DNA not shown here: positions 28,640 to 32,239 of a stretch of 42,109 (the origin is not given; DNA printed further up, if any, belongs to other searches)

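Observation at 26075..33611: Five translationally coupled genes: B12-radical-SAM, TIR-STAND NTPase, UbiA, UbiA, secreted protein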

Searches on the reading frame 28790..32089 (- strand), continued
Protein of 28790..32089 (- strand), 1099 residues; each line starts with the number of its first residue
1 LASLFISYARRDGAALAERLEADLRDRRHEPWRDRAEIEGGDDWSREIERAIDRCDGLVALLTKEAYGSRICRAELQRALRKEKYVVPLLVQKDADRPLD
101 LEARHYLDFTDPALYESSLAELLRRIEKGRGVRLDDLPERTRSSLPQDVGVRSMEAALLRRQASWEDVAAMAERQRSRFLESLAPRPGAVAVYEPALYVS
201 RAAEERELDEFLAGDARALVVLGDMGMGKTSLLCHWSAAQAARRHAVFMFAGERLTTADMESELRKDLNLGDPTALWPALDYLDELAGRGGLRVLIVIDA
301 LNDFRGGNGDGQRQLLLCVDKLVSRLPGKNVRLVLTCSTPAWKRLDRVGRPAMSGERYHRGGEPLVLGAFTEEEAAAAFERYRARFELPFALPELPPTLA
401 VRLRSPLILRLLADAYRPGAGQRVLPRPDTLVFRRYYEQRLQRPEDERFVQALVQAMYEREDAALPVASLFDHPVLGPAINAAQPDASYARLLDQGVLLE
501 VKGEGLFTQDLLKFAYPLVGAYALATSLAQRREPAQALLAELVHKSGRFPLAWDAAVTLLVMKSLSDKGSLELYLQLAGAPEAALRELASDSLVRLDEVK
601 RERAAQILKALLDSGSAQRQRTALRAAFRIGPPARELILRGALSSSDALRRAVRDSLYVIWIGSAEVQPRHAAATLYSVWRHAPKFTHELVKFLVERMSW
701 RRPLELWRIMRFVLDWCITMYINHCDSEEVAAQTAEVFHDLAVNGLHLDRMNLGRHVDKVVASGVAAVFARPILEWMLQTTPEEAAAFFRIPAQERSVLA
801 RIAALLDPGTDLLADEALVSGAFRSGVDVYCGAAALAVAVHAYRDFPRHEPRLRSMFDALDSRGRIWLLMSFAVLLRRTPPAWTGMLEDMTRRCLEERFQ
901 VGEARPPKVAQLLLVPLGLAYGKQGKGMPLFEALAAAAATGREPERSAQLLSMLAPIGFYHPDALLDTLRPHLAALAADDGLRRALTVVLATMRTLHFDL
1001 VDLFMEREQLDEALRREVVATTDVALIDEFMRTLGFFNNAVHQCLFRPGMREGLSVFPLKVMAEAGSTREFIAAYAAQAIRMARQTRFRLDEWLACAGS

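Call 46: search_solved_structures(query=A2, max_evalue=0.01)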
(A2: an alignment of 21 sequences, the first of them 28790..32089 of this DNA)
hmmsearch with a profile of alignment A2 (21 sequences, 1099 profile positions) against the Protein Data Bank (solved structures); distinct sequences matched with E-value up to 0.01: 15.
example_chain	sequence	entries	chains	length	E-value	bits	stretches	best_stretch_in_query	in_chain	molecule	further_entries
4w8g_A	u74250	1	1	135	8e-07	30.6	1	4-129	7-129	Toll-receptor-related 2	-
4w8h_A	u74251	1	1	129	1.6e-06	29.6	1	4-128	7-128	Toll-receptor-related 2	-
9o4e_A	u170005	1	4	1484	6.5e-05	24.3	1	216-308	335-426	AVAST type 2 anti-phage system protein Avs2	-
9mud_K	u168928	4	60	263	0.00015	23.2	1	3-96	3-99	Cat1 (CRISPR associated TIR 1) pentagonal filament | Cat1 (CRISPR associated TIR 1) pentagonal filament assembly | Cat1 (CRISPR-associated TIR 1)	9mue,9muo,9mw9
9tzw_A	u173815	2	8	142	0.0006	21.1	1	3-90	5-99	NAD(+) hydrolase SARM1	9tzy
9mw1_B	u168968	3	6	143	0.00061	21.1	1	3-90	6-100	NAD(+) hydrolase SARM1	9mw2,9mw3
10rb_A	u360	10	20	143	0.00061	21.1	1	3-90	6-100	NAD(+) hydrolase SARM1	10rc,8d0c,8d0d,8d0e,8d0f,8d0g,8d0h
6o0u_A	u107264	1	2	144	0.00062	21.1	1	3-90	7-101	Sterile alpha and TIR motif-containing protein 1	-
10ra_A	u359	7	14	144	0.00062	21.1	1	3-90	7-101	Sterile alpha and TIR motif-containing protein 1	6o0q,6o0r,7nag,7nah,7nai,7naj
9hq0_A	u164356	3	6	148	0.00068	20.9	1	3-90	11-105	NAD(+) hydrolase SARM1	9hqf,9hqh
7qqk_A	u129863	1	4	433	0.0013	20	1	4-83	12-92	TIR_SAVED fusion protein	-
5lkm_A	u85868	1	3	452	0.0053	18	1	195-322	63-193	DNA repair protein RadA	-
6o0v_A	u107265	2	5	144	0.0058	17.9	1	3-90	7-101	Sterile alpha and TIR motif-containing protein 1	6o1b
8rxc_D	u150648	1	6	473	0.0059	17.8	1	195-322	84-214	DNA repair protein RadA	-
5nco_l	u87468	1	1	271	0.0098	17.1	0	218-262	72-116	Signal recognition particle receptor FtsY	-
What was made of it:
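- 31700..32089 (-): TIR domain of the TIR-STAND protein (residues 1-130), with the putative catalytic Glu75 in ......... The PDB profile hits Toll-receptor-related 2, Cat1 and the SARM1 TIR (call 46).
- On Catalytic TIR NADase: The profile matches the SARM1 and Cat1 TIR domains (call 46).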

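Call 62: find_related_loci(query=A2, collection=metagenome_contigs, flank=10000)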
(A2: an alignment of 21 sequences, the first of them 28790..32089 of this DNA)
Query A2 (1099 aa) in metagenome_contigs; peptide patterns used: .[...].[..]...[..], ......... (x = any residue, [..] = any of these).
600 stretches matched a pattern (row limit reached: there are more); 419 encode a relative of the query (tblastn E <= 1e-3); the best 80 are kept; 80 distinct loci.
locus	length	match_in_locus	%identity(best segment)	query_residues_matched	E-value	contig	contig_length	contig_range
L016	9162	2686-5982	79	1-1099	0e+0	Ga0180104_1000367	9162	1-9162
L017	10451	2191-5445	47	1-1093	0e+0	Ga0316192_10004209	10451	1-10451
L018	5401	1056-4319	46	1-1093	0e+0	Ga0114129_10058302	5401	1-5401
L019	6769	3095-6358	48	1-1093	0e+0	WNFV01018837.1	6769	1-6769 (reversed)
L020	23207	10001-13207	38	1-1093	0e+0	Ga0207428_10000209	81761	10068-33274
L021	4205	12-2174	50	365-1092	0e+0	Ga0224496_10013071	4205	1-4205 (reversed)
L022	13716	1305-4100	40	148-1093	0e+0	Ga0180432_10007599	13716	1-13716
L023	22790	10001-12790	40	148-1093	0e+0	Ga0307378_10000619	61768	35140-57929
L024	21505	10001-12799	37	161-1093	6e-176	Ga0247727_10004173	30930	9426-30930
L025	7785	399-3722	33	3-1093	8e-147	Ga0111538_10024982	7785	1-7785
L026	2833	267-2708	34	3-846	6e-137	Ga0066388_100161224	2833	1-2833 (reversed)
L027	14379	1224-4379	39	1-1093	0e+0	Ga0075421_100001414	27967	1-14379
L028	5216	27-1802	36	476-1093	5e-90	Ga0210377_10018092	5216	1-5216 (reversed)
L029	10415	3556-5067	35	577-1093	5e-88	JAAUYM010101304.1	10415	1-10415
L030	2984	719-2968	30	3-778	9e-90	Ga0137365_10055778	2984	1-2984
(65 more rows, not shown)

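Call 67: search_protein_families(library=pfam, proteins=[L024:8843-12814:+, L024:7935-8843:+, L024:13981-14973:+, L024:15775-17172:+, L024:18149-19528:+, L029:1810-5097:+, L029:7260-8594:+, L023:8894-12805:+, L023:15584-16951:+, L023:13824-14360:+], max_evalue=0.01)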
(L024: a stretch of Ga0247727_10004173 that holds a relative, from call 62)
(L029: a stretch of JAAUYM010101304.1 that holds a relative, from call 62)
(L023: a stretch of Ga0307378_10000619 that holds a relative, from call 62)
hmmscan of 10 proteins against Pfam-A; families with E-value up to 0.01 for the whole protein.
L024:8843-12814:+ (1323 aa): 3 families
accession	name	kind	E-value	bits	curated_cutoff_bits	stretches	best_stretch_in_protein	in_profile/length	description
PF12770.12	CHAT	-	1.8e-21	77.3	24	1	74-362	6-275/289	CHAT domain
PF05729.18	NACHT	-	8.9e-06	26.1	26.7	1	444-572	3-138/167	NACHT domain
PF24883.2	NPHP3_N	-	0.0004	21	24.8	0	479-561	84-162/164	Nephrocystin 3, N-terminal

L024:7935-8843:+ (302 aa): 0 families

L024:13981-14973:+ (330 aa): 8 families
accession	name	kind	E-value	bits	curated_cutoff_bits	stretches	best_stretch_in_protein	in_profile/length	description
PF13649.12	Methyltransf_25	-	5.8e-17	62.6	27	1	169-264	2-97/97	Methyltransferase domain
PF08241.18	Methyltransf_11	-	7.9e-17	62.1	21.2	1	170-267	2-94/95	Methyltransferase domain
PF08242.18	Methyltransf_12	-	6.8e-14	52.8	30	1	170-266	2-98/98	Methyltransferase domain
PF13847.12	Methyltransf_31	-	1.6e-13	51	27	1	167-276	6-118/145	Methyltransferase domain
PF13489.12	Methyltransf_23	-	9.7e-11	42.1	27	1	155-293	13-145/164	Methyltransferase domain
PF01209.24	Ubie_methyltran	-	1.5e-06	28.2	20.1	1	164-267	47-150/233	ubiE/COQ5 methyltransferase family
PF00891.24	Methyltransf_2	-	0.00036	20.4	22.3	1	107-225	15-121/210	O-methyltransferase domain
PF08003.17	Methyltransf_9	-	0.0021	17.5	23.8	1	154-267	107-216/315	Protein of unknown function (DUF1698)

L024:15775-17172:+ (465 aa): 16 families
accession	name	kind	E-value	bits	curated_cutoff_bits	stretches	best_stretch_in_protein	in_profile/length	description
PF01593.30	Amino_oxidase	-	2.8e-44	152.6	19.8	1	30-454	1-443/443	Flavin containing amine oxidoreductase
PF13450.12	NAD_binding_8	-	5.1e-17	62.4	21.9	1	25-89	1-67/68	NAD(P)-binding Rossmann-like domain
PF01946.23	Thi4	-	2.7e-09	37.1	26.2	1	8-58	5-56/235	Thi4 family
PF01266.30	DAO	-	7e-09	36.1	27.9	1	23-57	2-37/353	FAD dependent oxidoreductase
PF00890.30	FAD_binding_2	-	1.2e-07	31.8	20.4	1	23-60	2-39/414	FAD binding domain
PF12831.13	FAD_oxidored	-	3.3e-07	30.4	27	1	23-62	2-41/416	FAD dependent oxidoreductase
PF07992.20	Pyr_redox_2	-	3.5e-06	27.1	26.1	1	22-56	2-178/291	Pyridine nucleotide-disulphide oxidoreductase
PF03486.20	HI0933_like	-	5.5e-06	26.4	50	1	22-62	2-42/244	HI0933-like protein Rossmann domain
PF00070.33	Pyr_redox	-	1.5e-05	25.9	22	1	23-78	2-60/82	Pyridine nucleotide-disulphide oxidoreductase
PF01494.25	FAD_binding_3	-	1.6e-05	24.8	22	1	22-54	3-35/349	FAD binding domain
PF01134.28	GIDA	-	2.5e-05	24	22.1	1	22-64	1-44/391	Glucose inhibited division protein A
PF13738.12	Pyr_redox_3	-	2.6e-05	24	30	1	24-54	1-32/305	Pyridine nucleotide-disulphide oxidoreductase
PF05834.18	Lycopene_cycl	-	0.00051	19.7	23.4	1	23-57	2-40/380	Lycopene cyclase protein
PF02826.25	2-Hacid_dh_C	-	0.00056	19.8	25.1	1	13-84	29-103/178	D-isomer specific 2-hydroxyacid dehydrogenase, NAD binding domain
PF01262.27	AlaDh_PNT_C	-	0.00096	19.1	23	1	17-56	25-64/214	Alanine dehydrogenase/PNT, C-terminal domain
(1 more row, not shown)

L024:18149-19528:+ (459 aa): 3 families
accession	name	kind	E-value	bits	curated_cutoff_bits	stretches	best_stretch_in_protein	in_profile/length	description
PF03050.20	DDE_Tnp_IS66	-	1.5e-35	123.4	23.1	1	158-417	3-282/284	Transposase IS66 family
PF13005.12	zf-IS66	-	1.1e-07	32.6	27.3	1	97-142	3-46/46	zinc-finger binding domain of transposase IS66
PF20042.4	DUF6444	-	1.5e-05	26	27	1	12-81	8-84/85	Family of unknown function (DUF6444)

L029:1810-5097:+ (1095 aa): 4 families
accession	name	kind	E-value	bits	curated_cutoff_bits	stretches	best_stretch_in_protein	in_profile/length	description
PF13365.12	Trypsin_2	-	1.4e-13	52.3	27.6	1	25-162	1-144/144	Trypsin-like peptidase domain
PF00931.28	NB-ARC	-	1.1e-11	44.9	23.5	1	231-444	4-227/248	NB-ARC domain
PF13191.12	AAA_16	-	0.00019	22.4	32.6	1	224-289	1-64/167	AAA ATPase domain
PF00089.32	Trypsin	-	0.0028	17.9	20.6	0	11-114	13-132/220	Trypsin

L029:7260-8594:+ (444 aa): 12 families
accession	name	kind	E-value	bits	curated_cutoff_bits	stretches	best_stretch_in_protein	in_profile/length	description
PF01593.30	Amino_oxidase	-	4.6e-50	171.6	19.8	1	16-438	1-443/443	Flavin containing amine oxidoreductase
PF13450.12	NAD_binding_8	-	2.1e-15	57.1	21.9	1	11-75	1-67/68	NAD(P)-binding Rossmann-like domain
PF01266.30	DAO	-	4.9e-08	33.3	27.9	1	9-42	2-35/353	FAD dependent oxidoreductase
PF01946.23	Thi4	-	1.1e-06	28.5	26.2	1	8-45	19-57/235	Thi4 family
PF00890.30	FAD_binding_2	-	1.7e-06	27.9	20.4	1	9-43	2-36/414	FAD binding domain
PF07992.20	Pyr_redox_2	-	3e-06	27.3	26.1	1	8-44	2-39/291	Pyridine nucleotide-disulphide oxidoreductase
PF03486.20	HI0933_like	-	6.1e-06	26.3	50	1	8-45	2-39/244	HI0933-like protein Rossmann domain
PF01134.28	GIDA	-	1e-05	25.2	22.1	1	8-39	1-32/391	Glucose inhibited division protein A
PF13738.12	Pyr_redox_3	-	2.3e-05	24.2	30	1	10-43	1-34/305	Pyridine nucleotide-disulphide oxidoreductase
PF12831.13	FAD_oxidored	-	4e-05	23.5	27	1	9-44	2-37/416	FAD dependent oxidoreductase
PF01494.25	FAD_binding_3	-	6.5e-05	22.7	22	1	8-38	3-33/349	FAD binding domain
PF01262.27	AlaDh_PNT_C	-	0.00017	21.5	23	1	6-41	28-63/214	Alanine dehydrogenase/PNT, C-terminal domain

L023:8894-12805:+ (1303 aa): 4 families
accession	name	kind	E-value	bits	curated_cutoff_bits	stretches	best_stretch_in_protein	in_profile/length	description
PF12770.12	CHAT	-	5.1e-29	102.1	24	1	72-360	3-281/289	CHAT domain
PF05729.18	NACHT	-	8.6e-05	22.9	26.7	1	441-569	3-138/167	NACHT domain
PF25199.1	nSTAND_NTPase5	-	0.00051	20.3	34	0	423-519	22-129/145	Novel STAND NTPase 5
PF13401.12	AAA_22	-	0.0021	18.8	27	0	437-524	4-94/130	AAA domain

L023:15584-16951:+ (455 aa): 16 families
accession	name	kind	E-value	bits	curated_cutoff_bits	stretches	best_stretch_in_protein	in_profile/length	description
PF01593.30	Amino_oxidase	-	4.1e-47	161.9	19.8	1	28-450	1-443/443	Flavin containing amine oxidoreductase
PF13450.12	NAD_binding_8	-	1e-16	61.4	21.9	1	23-88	1-68/68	NAD(P)-binding Rossmann-like domain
PF01266.30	DAO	-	4.4e-09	36.8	27.9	1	21-55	2-37/353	FAD dependent oxidoreductase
PF00890.30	FAD_binding_2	-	8e-08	32.3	20.4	1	21-55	2-36/414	FAD binding domain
PF07992.20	Pyr_redox_2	-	2.9e-07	30.7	26.1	1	20-55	2-38/291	Pyridine nucleotide-disulphide oxidoreductase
PF12831.13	FAD_oxidored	-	9.3e-07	28.9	27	1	21-67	2-48/416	FAD dependent oxidoreductase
PF01946.23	Thi4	-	2.6e-06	27.3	26.2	1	20-57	19-57/235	Thi4 family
PF01494.25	FAD_binding_3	-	3e-06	27.1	22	1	20-50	3-33/349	FAD binding domain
PF03486.20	HI0933_like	-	2.3e-05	24.4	50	1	20-57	2-39/244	HI0933-like protein Rossmann domain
PF01134.28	GIDA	-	5.1e-05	22.9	22.1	1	21-57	2-39/391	Glucose inhibited division protein A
PF13454.12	NAD_binding_9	-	9e-05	22.9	21.8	1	23-59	2-42/155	FAD-NAD(P)-binding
PF05834.18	Lycopene_cycl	-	0.00019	21.1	23.4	1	21-53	2-36/380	Lycopene cyclase protein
PF01262.27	AlaDh_PNT_C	-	0.00021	21.2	23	1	19-53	29-63/214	Alanine dehydrogenase/PNT, C-terminal domain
PF00070.33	Pyr_redox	-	0.0004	21.3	22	1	21-54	2-35/82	Pyridine nucleotide-disulphide oxidoreductase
PF13738.12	Pyr_redox_3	-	0.0015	18.3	30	1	22-54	1-33/305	Pyridine nucleotide-disulphide oxidoreductase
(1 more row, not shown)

L023:13824-14360:+ (178 aa): 0 families
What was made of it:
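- CHAT-type cassettes are L022-L024 and a trypsin-type cassette is L029 (call 67). Sister cassettes carry an Amino_oxidase (CrtI-like) enzyme, with a methyltransferase in the CHAT type (call 67).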

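Call 77: search_protein_families(library=pfam, proteins=[L020:8592-9863:+, L020:7418-8491:+, L020:13826-15433:-, L020:15992-18349:-, L020:3795-7748:+, L027:182-1159:+, L027:4429-5592:-, L027:5433-6569:-, L027:6945-8555:+, L027:8506-9762:-], max_evalue=0.001)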
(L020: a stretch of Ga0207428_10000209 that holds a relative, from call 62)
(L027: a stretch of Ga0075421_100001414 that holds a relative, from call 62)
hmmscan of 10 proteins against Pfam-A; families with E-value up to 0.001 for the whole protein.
L020:8592-9863:+ (423 aa): 1 family
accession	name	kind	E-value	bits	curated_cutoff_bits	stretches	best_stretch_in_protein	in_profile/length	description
PF01764.32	Lipase_3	-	4e-13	49.9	22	1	159-299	2-134/140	Lipase (class 3)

L020:7418-8491:+ (357 aa): 0 families

L020:13826-15433:- (535 aa): 5 families
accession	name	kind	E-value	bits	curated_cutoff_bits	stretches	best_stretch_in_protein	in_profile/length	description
PF13676.11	TIR_2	-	1e-10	42.6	28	1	357-480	1-109/122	TIR domain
PF01656.29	CbiA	-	3.9e-08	33.8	25.4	1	35-243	2-86/125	CobQ/CobB/MinD/ParA nucleotide binding domain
PF13614.12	AAA_31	-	4.2e-07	30.5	27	1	32-70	2-40/177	AAA domain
PF01582.25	TIR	-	5e-05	23.6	21.3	1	355-439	2-79/179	TIR domain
PF10609.15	ParA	-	5.8e-05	23.1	27.1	1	31-79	3-51/246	NUBPL iron-transfer P-loop NTPase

L020:15992-18349:- (785 aa): 0 families

L020:3795-7748:+ (1317 aa): 8 families
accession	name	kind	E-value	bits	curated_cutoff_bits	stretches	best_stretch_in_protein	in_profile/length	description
PF12770.12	CHAT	-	5.3e-34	118.4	24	1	1058-1300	6-271/289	CHAT domain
PF13371.12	TPR_9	-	3.2e-07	30.7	35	1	461-522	11-72/73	Tetratricopeptide repeat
PF13414.12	TPR_11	-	3.1e-06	27.2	26.8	0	461-493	10-42/42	TPR repeat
PF13431.12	TPR_17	-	1.9e-05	25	24.4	0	469-499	3-33/34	Tetratricopeptide repeat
PF13432.12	TPR_16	-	6.3e-05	23.8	32.7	1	461-513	13-65/65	Tetratricopeptide repeat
PF13490.11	zf-HC2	-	6.5e-05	23.4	22.2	1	248-274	8-34/35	Putative zinc-finger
PF07719.23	TPR_2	-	0.00046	20.6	27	0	479-511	1-33/34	Tetratricopeptide repeat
PF00515.34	TPR_1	-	0.00071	19.7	27.8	0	479-511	1-33/34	Tetratricopeptide repeat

L027:182-1159:+ (325 aa): 2 families
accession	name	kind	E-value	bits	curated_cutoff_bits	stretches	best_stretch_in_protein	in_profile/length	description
PF08386.16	Abhydrolase_4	-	2e-15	57.2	21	1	234-317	12-97/103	TAP-like protein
PF00561.26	Abhydrolase_1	-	1.9e-13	51.1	25.8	1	25-295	48-238/245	alpha/beta hydrolase fold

L027:4429-5592:- (387 aa): 1 family
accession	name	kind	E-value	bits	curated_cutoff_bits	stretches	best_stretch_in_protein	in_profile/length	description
PF05114.20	MbnB_TglH_ChrH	-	2e-65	221.1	25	1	55-313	2-261/263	RiPP precursor modification enzyme MbnB/TglH/ChrH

L027:5433-6569:- (378 aa): 0 families

L027:6945-8555:+ (536 aa): 0 families

L027:8506-9762:- (418 aa): 0 families

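Call 86: search_dna_similar(query=window:28790-31504:-, collection=plasmids, mode=protein, max_evalue=1e-10, max_rows=20)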
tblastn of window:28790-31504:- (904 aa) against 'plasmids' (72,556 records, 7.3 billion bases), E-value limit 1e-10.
No match.
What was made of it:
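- Tried and rejected: Plasmid tblastn of the STAND core found no match (call 86).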
